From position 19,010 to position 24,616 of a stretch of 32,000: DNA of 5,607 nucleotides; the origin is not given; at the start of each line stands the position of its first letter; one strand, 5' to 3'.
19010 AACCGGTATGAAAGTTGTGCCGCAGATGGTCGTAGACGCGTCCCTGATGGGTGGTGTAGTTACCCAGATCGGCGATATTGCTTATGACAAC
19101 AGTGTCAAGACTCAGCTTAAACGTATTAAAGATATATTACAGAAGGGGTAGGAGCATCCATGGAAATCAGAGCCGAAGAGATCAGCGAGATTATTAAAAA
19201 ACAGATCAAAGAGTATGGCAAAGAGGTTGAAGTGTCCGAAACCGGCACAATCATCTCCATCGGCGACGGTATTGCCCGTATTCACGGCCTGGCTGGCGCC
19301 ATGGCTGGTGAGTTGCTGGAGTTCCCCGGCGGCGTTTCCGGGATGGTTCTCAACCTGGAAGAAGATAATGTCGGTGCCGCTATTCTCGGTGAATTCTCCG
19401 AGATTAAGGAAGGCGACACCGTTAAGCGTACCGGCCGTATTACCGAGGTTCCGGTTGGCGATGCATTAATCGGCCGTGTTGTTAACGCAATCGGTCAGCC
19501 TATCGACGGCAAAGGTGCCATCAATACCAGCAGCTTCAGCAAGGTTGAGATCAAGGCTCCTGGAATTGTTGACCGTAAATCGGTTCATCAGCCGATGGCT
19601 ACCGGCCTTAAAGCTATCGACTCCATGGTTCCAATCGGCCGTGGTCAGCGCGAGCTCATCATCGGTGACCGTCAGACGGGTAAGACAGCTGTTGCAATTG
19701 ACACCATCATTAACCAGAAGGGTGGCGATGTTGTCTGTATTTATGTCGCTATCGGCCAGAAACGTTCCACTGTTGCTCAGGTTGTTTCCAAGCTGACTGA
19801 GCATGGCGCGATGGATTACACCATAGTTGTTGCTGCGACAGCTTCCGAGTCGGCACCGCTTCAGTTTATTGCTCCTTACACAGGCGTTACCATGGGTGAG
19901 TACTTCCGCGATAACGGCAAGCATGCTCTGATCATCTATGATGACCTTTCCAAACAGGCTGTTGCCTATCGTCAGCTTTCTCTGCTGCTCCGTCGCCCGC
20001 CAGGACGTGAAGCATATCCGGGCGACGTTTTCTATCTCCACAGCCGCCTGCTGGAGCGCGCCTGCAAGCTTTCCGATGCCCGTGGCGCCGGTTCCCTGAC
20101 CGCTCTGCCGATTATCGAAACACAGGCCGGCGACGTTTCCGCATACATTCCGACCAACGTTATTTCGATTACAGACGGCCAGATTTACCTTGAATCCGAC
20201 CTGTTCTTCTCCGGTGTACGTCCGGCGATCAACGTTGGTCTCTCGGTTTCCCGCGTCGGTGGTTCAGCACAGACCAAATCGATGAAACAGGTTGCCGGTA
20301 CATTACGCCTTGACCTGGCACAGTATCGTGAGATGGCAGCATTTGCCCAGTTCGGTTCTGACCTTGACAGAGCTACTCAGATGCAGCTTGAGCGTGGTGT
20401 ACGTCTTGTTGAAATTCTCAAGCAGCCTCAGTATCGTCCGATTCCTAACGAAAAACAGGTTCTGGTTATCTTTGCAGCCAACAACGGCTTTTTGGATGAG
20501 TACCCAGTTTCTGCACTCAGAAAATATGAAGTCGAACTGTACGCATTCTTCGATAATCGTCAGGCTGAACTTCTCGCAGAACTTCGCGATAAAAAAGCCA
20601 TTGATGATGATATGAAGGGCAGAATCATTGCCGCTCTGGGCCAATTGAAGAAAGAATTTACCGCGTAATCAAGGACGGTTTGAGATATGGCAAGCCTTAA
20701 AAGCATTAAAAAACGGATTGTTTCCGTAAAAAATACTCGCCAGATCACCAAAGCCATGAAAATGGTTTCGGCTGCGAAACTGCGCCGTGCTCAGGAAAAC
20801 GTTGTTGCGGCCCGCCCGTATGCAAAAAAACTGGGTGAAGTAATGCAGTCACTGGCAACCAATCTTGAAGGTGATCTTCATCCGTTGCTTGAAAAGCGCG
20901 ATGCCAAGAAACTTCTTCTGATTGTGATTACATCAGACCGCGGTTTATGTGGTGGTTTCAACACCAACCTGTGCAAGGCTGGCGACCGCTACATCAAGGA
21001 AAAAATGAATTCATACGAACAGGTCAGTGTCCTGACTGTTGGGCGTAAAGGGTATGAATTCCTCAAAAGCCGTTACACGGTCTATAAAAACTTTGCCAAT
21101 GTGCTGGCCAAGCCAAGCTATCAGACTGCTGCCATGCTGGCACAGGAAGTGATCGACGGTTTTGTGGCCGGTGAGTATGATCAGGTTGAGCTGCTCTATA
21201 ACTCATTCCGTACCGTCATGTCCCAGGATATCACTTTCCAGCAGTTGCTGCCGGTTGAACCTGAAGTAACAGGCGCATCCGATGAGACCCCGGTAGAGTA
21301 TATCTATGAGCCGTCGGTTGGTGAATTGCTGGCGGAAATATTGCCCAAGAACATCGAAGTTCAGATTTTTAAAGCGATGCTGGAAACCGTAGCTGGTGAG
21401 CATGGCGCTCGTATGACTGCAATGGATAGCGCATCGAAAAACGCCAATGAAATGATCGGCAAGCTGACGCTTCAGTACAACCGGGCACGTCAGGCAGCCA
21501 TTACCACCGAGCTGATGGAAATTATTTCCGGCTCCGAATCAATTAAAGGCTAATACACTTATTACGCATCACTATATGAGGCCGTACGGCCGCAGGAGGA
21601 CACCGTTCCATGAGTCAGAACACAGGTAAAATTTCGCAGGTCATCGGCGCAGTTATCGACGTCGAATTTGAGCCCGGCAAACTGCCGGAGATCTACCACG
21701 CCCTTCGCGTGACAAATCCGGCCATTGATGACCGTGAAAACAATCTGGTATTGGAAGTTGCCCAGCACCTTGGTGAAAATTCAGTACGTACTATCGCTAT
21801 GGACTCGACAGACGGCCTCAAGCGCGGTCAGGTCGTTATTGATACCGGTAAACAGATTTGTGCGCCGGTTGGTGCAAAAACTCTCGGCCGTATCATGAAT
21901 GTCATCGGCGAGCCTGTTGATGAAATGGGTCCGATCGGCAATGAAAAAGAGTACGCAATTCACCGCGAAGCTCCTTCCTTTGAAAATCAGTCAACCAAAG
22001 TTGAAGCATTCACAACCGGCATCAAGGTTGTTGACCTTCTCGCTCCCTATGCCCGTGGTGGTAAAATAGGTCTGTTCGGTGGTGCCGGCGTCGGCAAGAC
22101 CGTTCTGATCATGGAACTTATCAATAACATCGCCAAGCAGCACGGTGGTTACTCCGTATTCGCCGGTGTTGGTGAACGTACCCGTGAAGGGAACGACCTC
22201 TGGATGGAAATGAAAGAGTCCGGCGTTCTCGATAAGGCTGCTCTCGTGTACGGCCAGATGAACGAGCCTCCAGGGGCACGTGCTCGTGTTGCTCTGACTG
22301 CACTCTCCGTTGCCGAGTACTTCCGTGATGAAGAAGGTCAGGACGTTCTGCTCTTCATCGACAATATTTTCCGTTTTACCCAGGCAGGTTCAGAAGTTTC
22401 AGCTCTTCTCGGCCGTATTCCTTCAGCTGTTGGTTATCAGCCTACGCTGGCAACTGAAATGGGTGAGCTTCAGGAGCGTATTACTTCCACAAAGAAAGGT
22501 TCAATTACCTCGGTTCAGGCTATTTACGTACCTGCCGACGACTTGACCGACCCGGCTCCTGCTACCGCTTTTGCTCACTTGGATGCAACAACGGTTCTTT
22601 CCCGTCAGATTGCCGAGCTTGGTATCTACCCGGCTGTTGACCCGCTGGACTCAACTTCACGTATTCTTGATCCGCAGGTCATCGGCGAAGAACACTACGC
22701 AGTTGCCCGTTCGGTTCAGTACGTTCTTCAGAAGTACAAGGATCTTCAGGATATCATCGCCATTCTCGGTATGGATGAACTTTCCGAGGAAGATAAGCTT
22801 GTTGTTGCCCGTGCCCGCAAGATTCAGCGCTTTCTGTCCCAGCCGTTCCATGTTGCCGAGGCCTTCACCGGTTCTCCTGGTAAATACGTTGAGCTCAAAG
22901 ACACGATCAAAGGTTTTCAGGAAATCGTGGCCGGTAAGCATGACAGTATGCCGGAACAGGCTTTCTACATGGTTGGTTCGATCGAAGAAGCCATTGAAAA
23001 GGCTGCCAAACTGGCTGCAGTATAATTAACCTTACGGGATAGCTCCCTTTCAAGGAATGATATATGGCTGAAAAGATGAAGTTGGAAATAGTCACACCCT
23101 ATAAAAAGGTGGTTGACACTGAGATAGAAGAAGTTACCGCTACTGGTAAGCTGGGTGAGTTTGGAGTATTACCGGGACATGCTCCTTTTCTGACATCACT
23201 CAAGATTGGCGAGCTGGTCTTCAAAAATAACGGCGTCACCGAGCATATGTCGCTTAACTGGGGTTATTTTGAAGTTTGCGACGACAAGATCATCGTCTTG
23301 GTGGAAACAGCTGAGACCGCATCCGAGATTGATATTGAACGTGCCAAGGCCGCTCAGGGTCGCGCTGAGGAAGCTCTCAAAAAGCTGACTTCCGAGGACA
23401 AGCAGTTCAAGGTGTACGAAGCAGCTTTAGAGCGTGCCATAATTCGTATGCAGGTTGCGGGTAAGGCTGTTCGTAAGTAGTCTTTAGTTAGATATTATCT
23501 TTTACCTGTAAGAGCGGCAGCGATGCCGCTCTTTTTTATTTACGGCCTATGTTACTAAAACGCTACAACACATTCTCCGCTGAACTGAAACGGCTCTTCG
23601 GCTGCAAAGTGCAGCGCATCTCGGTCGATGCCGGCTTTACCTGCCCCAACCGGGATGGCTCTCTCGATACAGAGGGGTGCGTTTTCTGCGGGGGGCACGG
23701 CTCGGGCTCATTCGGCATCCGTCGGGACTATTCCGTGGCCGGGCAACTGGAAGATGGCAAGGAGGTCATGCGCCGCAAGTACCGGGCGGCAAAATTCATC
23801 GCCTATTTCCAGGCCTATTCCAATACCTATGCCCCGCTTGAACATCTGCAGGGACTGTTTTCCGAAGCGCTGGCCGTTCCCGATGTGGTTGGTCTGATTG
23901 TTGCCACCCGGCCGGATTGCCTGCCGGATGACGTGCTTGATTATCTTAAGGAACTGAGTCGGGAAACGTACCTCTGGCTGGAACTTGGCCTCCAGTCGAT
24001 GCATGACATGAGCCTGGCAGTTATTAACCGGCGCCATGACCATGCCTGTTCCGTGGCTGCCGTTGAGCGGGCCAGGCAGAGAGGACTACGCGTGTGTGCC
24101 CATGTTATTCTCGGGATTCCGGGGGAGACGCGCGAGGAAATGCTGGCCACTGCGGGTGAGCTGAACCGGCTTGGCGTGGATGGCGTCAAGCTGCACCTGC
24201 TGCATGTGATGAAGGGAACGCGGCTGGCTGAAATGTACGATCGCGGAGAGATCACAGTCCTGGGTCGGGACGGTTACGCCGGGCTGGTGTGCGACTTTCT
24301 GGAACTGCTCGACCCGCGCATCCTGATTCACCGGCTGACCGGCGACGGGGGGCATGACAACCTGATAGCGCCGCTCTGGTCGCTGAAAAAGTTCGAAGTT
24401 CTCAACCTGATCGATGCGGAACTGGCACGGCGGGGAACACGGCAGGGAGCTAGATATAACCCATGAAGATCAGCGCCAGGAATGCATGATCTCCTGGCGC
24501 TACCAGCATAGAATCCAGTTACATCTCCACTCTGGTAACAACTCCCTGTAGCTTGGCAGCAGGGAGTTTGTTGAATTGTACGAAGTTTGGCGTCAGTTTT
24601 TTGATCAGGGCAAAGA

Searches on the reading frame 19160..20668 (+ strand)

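Call 54: search_protein_families(library=pfam, proteins=[window:19160-20668:+])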
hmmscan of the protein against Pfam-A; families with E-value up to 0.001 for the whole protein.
window:19160-20668:+ (502 aa): 4 families
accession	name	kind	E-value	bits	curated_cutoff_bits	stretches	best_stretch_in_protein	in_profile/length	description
PF00006.31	ATP-synt_ab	-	3.6e-85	285.4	29.5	1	149-364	1-213/213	ATP synthase alpha/beta family, nucleotide-binding domain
PF00306.32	ATP-synt_ab_C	-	4.1e-47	160.1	27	1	371-493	1-123/126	ATP synthase alpha/beta chain, C terminal domain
PF02874.29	ATP-synt_ab_N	-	2.7e-17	63.4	20.9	1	25-92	2-69/69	ATP synthase alpha/beta family, beta-barrel domain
PF09378.16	HAS-barrel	-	6.5e-05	23.4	25.2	1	27-90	4-90/90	HAS barrel domain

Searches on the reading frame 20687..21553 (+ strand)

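Call 54: search_protein_families(library=pfam, proteins=[window:20687-21553:+])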
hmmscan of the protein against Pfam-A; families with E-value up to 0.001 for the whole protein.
window:20687-21553:+ (288 aa): 1 family
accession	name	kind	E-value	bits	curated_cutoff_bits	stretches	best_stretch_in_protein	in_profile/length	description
PF00231.24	ATP-synt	-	4.4e-103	345.3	39.9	1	3-285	1-284/285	ATP synthase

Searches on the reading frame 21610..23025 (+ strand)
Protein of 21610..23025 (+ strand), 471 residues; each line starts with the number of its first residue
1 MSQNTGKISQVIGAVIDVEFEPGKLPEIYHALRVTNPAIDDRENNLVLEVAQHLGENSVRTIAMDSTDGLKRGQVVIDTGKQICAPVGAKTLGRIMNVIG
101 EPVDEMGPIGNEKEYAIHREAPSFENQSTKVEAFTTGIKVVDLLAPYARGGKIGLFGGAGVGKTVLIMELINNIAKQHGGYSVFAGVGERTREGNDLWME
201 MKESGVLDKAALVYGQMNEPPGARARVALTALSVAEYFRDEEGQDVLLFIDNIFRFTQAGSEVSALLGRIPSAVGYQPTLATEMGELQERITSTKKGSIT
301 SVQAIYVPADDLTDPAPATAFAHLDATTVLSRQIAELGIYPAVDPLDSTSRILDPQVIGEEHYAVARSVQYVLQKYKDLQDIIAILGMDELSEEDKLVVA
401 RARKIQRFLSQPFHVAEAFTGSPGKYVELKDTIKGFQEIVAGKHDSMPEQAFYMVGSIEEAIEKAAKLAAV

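Call 4: search_protein_families(library=pfam, proteins=[window:21610-23025:+])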
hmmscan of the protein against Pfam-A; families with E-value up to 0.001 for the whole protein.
window:21610-23025:+ (471 aa): 3 families
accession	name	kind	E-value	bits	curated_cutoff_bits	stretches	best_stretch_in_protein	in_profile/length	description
PF00006.31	ATP-synt_ab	-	6.8e-74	248.5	29.5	1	137-350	1-213/213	ATP synthase alpha/beta family, nucleotide-binding domain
PF02874.29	ATP-synt_ab_N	-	1.4e-22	80.4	20.9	1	8-80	1-69/69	ATP synthase alpha/beta family, beta-barrel domain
PF22919.1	ATP-synt_VA_C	-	3.2e-17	62.9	24.7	1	355-439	5-92/101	C-terminal domain of V and A type ATP synthase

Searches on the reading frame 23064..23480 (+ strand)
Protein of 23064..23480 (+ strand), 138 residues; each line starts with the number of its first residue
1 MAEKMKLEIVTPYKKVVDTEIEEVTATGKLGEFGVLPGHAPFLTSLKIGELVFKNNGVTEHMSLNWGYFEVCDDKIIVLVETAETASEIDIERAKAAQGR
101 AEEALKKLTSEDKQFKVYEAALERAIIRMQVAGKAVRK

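Call 4: search_protein_families(library=pfam, proteins=[window:23064-23480:+])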
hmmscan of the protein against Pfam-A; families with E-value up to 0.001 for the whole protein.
window:23064-23480:+ (138 aa): 2 families
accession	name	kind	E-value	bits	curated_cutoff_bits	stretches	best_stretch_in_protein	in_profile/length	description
PF02823.21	ATP-synt_DE_N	-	2.2e-25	88.9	27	1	5-83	1-80/80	ATP synthase, Delta/Epsilon chain, beta-sandwich domain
PF00401.25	ATP-synt_DE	-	1.1e-12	48.4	24.6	1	88-133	2-47/47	ATP synthase, Delta/Epsilon chain, long alpha-helix domain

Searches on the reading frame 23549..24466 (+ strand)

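Call 4: search_protein_families(library=pfam, proteins=[window:23549-24466:+])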
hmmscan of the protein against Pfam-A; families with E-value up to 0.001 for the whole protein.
window:23549-24466:+ (305 aa): 2 families
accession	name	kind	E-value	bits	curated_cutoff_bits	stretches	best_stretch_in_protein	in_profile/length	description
PF16199.10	Radical_SAM_C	-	3.5e-29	101.2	31.9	1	210-293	1-84/85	Radical_SAM C-terminal domain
PF04055.27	Radical_SAM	-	2.2e-16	60.9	29.5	1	42-202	9-163/166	Radical SAM superfamily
